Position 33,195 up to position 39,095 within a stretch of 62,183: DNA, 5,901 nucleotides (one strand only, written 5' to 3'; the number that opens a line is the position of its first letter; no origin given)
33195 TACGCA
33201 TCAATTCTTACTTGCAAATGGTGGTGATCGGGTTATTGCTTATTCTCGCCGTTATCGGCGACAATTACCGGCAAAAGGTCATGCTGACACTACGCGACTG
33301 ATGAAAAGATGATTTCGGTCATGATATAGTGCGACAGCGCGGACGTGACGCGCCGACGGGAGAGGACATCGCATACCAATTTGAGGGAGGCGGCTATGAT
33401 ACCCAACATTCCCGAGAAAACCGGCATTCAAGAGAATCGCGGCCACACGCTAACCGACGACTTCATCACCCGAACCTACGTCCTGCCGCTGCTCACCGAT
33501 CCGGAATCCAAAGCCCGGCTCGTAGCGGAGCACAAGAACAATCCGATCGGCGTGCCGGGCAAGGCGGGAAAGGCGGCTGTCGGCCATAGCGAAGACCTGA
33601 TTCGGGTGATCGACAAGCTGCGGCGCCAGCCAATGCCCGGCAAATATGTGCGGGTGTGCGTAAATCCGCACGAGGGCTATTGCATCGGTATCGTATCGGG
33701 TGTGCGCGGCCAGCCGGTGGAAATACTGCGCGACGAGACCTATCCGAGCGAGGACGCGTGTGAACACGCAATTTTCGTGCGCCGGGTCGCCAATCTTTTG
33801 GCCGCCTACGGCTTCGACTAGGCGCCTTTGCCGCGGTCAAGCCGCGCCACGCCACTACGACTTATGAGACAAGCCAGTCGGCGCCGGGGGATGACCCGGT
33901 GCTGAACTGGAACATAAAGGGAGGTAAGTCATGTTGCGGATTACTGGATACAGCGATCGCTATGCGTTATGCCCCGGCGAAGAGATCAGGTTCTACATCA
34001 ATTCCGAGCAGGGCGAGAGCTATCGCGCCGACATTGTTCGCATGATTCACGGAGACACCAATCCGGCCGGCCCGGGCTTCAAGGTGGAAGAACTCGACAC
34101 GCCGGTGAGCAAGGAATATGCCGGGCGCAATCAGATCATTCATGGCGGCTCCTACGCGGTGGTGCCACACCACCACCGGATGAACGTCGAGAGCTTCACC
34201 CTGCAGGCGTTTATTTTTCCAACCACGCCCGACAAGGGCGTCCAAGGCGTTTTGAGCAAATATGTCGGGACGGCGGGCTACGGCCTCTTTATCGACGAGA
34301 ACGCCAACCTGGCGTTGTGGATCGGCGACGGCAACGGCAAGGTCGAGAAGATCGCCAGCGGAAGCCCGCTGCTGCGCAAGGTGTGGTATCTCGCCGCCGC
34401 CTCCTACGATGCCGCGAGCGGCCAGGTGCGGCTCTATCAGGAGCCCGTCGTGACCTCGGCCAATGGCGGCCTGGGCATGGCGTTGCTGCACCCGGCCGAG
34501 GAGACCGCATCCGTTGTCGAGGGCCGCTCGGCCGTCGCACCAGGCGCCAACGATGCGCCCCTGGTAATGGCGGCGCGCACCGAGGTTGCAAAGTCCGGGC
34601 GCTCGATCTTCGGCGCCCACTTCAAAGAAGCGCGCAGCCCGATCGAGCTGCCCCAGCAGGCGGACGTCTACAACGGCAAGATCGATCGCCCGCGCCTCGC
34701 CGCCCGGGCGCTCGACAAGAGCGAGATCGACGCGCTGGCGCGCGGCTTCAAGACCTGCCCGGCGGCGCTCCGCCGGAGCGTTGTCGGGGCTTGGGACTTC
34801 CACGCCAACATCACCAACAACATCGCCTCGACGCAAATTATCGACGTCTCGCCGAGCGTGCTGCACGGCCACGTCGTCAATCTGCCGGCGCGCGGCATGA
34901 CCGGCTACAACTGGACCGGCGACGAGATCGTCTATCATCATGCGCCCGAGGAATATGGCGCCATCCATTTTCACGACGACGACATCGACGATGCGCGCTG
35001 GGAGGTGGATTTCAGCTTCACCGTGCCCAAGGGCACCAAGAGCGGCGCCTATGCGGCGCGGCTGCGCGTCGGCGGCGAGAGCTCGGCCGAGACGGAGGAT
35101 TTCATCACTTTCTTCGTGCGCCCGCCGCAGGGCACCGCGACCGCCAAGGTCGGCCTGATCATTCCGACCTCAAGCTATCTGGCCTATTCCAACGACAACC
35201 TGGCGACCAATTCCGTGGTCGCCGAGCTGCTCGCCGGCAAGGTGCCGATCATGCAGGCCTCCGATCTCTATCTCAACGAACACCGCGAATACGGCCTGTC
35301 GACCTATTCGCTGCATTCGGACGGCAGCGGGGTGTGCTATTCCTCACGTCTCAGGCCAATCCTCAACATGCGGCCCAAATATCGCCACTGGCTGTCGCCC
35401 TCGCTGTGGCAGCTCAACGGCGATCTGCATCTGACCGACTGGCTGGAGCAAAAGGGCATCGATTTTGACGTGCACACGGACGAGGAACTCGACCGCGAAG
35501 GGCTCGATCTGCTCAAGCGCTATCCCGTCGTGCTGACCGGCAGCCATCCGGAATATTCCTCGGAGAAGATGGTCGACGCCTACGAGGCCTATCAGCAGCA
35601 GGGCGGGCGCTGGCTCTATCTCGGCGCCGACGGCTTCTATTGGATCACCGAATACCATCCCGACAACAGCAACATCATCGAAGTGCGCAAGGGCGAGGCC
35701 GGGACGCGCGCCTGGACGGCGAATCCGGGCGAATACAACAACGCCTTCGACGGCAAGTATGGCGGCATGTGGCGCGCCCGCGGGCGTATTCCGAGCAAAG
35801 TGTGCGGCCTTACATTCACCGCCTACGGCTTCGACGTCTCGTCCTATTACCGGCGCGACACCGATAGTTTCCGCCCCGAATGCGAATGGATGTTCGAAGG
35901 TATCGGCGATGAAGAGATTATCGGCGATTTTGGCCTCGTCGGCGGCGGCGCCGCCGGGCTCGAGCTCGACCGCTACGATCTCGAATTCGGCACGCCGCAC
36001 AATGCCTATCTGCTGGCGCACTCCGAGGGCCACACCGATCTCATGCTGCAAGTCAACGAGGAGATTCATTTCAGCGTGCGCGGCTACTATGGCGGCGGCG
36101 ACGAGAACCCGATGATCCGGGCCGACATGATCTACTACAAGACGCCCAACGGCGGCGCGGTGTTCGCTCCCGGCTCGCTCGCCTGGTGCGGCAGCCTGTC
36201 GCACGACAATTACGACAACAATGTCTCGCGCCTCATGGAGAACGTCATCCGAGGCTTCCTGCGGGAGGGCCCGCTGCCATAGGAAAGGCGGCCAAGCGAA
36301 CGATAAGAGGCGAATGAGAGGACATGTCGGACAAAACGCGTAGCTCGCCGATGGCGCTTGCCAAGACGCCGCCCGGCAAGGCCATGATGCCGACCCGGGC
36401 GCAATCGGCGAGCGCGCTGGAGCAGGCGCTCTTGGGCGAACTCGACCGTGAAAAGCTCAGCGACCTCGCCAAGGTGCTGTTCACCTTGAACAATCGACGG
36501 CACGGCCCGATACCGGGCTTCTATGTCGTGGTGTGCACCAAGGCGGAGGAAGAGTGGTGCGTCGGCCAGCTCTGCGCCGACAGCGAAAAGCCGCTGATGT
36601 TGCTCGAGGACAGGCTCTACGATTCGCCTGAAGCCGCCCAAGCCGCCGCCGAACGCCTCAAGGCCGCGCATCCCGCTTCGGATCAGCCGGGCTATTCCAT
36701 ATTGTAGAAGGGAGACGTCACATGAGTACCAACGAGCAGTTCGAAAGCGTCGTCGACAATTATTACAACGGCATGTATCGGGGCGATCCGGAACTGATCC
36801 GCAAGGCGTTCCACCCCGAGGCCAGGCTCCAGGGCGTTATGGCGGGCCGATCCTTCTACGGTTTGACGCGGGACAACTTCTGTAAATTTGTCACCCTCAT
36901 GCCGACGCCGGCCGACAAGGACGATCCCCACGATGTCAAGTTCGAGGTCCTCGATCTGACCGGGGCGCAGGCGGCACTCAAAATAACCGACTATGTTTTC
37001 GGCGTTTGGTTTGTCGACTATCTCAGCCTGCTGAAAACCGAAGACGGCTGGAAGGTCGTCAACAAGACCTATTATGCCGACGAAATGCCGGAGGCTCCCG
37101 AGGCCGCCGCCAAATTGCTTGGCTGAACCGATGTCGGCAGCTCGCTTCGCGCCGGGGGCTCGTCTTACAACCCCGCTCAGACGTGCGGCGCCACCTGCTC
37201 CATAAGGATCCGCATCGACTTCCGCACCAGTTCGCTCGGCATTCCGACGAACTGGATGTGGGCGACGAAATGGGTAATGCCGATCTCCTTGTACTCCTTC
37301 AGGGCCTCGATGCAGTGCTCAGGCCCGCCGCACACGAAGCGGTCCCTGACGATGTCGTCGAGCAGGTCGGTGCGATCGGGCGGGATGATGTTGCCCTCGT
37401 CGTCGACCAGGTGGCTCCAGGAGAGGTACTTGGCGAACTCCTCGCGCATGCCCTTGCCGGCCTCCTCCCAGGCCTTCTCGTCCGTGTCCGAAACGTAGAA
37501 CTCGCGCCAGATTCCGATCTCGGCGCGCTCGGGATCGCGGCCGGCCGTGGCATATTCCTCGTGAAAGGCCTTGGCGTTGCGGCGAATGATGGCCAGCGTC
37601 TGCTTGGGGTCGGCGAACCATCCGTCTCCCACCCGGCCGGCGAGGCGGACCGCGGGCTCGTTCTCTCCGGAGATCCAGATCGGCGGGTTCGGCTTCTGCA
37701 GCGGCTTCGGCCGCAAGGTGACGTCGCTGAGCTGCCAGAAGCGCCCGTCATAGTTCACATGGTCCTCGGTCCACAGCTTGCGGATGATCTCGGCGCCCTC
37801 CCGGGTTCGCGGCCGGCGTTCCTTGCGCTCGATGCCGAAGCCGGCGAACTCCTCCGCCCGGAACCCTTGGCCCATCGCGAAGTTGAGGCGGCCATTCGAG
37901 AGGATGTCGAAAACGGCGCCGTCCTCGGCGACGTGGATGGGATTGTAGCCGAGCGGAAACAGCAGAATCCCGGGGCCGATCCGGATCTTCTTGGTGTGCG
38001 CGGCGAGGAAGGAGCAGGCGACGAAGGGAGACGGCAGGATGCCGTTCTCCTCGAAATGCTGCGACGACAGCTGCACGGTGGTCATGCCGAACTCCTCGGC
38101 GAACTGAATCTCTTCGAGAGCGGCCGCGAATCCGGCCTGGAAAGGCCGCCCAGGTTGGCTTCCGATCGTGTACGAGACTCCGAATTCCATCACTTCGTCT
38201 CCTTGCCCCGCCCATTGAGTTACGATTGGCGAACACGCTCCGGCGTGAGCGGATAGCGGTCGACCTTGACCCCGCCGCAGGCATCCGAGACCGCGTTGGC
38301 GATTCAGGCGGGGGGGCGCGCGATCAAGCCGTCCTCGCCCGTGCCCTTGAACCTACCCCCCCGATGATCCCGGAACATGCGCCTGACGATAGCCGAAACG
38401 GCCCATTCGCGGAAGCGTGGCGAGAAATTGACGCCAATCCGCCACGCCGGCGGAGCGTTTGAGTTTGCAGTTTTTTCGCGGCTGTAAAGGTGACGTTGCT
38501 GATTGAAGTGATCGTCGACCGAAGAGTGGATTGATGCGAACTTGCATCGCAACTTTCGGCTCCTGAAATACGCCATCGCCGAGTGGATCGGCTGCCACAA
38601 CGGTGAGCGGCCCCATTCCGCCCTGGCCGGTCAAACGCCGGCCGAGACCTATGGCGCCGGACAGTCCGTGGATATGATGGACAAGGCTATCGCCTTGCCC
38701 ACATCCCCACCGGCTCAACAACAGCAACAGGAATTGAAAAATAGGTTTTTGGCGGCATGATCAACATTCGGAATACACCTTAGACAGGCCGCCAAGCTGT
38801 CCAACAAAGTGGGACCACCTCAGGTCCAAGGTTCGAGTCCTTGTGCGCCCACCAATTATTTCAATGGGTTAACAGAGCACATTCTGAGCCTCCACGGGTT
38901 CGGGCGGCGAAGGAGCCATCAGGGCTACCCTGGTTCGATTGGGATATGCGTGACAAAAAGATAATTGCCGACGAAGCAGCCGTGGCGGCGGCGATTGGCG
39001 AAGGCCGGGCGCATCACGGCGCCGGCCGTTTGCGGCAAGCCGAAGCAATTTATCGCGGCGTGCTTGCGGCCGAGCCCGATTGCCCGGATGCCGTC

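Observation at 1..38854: ~38.8-kb molybdoenzyme-dense island bounded by IS remnants and a tRNA 3' fragment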

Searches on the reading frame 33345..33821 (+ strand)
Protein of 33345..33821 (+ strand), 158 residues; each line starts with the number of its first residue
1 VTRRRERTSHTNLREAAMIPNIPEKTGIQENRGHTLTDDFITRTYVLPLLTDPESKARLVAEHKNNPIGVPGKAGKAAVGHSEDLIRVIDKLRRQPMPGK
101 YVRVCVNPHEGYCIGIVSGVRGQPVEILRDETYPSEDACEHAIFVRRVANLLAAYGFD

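Call 9: search_protein_families(library=pfam, proteins=[window:33345-33821:+], max_evalue=0.001)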
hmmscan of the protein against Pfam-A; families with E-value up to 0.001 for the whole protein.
window:33345-33821:+ (158 aa): 0 families

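Call 59: search_solved_structures(query=window:33345-33821:+, max_evalue=1)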
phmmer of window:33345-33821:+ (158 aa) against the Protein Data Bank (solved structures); distinct sequences matched with E-value up to 1: 1.
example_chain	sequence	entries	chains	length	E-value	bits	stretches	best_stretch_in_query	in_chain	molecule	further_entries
6lvb_B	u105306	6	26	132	0.0028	20.7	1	58-153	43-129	N,N-dimethylformamidase small subunit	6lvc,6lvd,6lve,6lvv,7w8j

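Call 75: search_protein_families(library=pfam, proteins=[window:33345-33821:+], max_evalue=1)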
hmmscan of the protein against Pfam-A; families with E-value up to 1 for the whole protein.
window:33345-33821:+ (158 aa): 0 families

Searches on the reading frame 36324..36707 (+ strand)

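Call 10: search_protein_families(library=pfam, proteins=[window:36324-36707:+], max_evalue=0.001)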
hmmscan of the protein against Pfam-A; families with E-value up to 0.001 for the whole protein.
window:36324-36707:+ (127 aa): 0 families

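Call 75: search_protein_families(library=pfam, proteins=[window:36324-36707:+], max_evalue=1)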
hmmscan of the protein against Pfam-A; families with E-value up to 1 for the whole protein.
window:36324-36707:+ (127 aa): 1 family
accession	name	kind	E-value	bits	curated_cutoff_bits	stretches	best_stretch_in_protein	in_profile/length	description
PF22982.3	WHD_HRQ1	-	0.13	13.7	27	1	84-114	15-45/70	ATP-dependent helicase HRQ1, winged helix domain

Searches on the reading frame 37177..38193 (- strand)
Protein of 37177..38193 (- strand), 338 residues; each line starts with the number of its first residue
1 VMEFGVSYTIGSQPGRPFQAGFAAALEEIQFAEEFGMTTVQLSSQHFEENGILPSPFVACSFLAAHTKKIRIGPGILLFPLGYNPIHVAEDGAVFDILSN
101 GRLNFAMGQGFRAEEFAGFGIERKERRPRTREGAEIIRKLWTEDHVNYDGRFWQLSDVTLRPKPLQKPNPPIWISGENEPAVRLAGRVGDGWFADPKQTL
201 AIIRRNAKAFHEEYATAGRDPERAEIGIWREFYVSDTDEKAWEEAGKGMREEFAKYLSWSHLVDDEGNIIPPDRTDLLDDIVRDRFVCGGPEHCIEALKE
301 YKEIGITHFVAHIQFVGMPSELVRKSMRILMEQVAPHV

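Call 10: search_protein_families(library=pfam, proteins=[window:37177-38193:-], max_evalue=0.001)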
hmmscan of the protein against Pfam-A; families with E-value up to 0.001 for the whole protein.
window:37177-38193:- (338 aa): 1 family
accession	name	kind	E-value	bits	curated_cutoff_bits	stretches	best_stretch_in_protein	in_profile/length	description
PF00296.26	Bac_luciferase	-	1.5e-66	225.3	27.9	1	2-308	1-314/314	Luciferase-like monooxygenase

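Call 14: search_protein_families(library=ncbifam, proteins=[window:37177-38193:-], max_evalue=0.00001)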
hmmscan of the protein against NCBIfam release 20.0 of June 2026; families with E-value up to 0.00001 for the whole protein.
window:37177-38193:- (338 aa): 29 families (the best 25 are shown)
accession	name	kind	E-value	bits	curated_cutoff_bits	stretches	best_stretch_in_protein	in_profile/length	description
TIGR03619.1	F420_Rv2161c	subfamily_domain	3.1e-44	151.4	166.9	1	49-236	35-218/247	TIGR03619 family F420-dependent LLM class oxidoreductase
TIGR04020.1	seco_metab_LLM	subfamily_domain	2.7e-33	115.5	244.45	1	24-331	20-338/341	MupA/Atu3671 family FMN-dependent luciferase-like monooxygenase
TIGR04027.1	LLM_KPN_01858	hypoth_equivalog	2.3e-31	109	412.9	1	22-338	19-325/326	putative FMN-dependent luciferase-like monooxygenase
TIGR03560.1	F420_Rv1855c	subfamily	5e-28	98.4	231.4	1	22-223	12-221/227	TIGR03560 family F420-dependent LLM class oxidoreductase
TIGR04021.1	LLM_DMSO2_sfnG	equivalog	2.4e-26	93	382.95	1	20-243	40-247/350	dimethylsulfone monooxygenase SfnG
TIGR03571.1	lucif_BA3436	subfamily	1e-24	87.4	303.9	1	37-221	50-232/304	TIGR03571 family LLM class oxidoreductase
TIGR04036.1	LLM_CE1758_fam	subfamily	1.5e-22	79.9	479.1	1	27-335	32-328/355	CE1758 family FMN-dependent luciferase-like monooxygenase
TIGR03858.1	LLM_2I7G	subfamily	3.1e-22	79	462.25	1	24-338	27-336/337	Atu2307/SP_0267 family LLM class monooxygenase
NF052254.1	luciferase_Alph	exception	2.1e-21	76.6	600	1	31-182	30-179/354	luciferase subunit alpha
NF002619.0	PRK02271.1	equivalog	9.7e-21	74.4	276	1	28-245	19-226/329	5,10-methylenetetrahydromethanopterin reductase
TIGR04465.1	ArgArg_F420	equivalog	1.2e-20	73.9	470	1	29-246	66-282/364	F420-dependent hydroxymycolic acid dehydrogenase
TIGR03621.1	F420_MSMEG_2516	subfamily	1.8e-20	73.3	213.15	1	25-190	16-171/295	TIGR03621 family F420-dependent LLM class oxidoreductase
TIGR03565.1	alk_sulf_monoox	equivalog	1e-19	70.8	518.2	1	55-247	54-242/346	FMNH2-dependent alkanesulfonate monooxygenase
NF001939.1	PRK00719.1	subfamily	2.9e-19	69.1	510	1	56-247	55-242/373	alkanesulfonate monooxygenase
TIGR03555.1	F420_mer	equivalog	6.8e-19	68.4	348.7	1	57-243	41-223/325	5,10-methylenetetrahydromethanopterin reductase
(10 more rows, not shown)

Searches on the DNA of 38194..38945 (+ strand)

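Call 34: search_dna_similar(query=window:38194-38945:+, collection=plasmids, mode=distant, max_rows=12)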
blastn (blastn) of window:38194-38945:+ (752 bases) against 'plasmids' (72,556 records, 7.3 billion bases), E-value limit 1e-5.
Records with a match: 12; places in all: 16; records where one place covers at least 80% of the query: 0.
Best place of each record, by identity: >=99% 1; 80-90% 1; 60-80% 10.
By first word of the organism name: Roseomonas 10; Mesorhizobium 1; Azospirillum 1.
By predicted mobility (MOB-suite, as given by PLSDB): non-mobilizable 12.
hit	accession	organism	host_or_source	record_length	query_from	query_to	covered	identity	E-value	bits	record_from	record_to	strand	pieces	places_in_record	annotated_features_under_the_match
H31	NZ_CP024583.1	Roseomonas sp. FDAARGOS_362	Homo sapiens,peripheral Blood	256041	383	464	11%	79.3%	1e-9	73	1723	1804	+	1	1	none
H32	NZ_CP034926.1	Roseomonas mucosa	Homo sapiens,tissue sample,Clinical, ...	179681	383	464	11%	79.3%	1e-9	73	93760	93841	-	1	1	none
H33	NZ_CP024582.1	Roseomonas sp. FDAARGOS_362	Homo sapiens,peripheral Blood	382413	383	461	11%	78.5%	6e-8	67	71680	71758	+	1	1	none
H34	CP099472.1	Roseomonas mucosa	Human skin,single cell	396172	383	461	11%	78.5%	6e-8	67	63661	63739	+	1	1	none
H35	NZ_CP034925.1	Roseomonas mucosa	Homo sapiens,tissue sample,Clinical, ...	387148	383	461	11%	78.5%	6e-8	67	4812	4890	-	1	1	none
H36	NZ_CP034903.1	Roseomonas mucosa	Homo sapiens,tissue sample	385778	383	461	11%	78.5%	6e-8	67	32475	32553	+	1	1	IS3 family transposase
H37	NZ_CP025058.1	Roseomonas mucosa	Homo sapiens,Clinical, healthy, human ...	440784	383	461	11%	78.5%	6e-8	67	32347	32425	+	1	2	none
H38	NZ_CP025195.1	Roseomonas mucosa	Homo sapiens,clinical, human skin, ...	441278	383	461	11%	78.5%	6e-8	67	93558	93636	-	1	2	none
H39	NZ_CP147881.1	Roseomonas mucosa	cell culture,Styx glacier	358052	383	461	11%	78.5%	6e-8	67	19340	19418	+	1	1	none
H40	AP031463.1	Roseomonas mucosa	Homo sapiens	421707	383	461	11%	78.5%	6e-8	67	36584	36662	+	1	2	hypothetical protein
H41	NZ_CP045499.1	Mesorhizobium sp. INR15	pure culture,nutrient broth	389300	580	631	7%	84.6%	9e-6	59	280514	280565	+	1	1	bifunctional diguanylate cyclase/phosphodiesterase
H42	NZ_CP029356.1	Azospirillum thermophilum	cell culture,hot spring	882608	630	661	4%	100.0%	9e-6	59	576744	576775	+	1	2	none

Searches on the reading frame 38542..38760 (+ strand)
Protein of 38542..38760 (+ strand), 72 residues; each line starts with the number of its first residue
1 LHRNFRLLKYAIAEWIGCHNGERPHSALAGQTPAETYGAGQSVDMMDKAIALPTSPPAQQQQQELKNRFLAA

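Call 75: search_protein_families(library=pfam, proteins=[window:38542-38760:+], max_evalue=1)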
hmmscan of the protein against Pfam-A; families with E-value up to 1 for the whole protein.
window:38542-38760:+ (72 aa): 2 families
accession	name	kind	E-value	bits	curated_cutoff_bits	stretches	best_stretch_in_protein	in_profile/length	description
PF13683.12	rve_3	-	3.4e-05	24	26.5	1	8-33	42-67/67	Integrase core domain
PF13333.12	rve_2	-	0.033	14.8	22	1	4-35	19-50/56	Integrase core domain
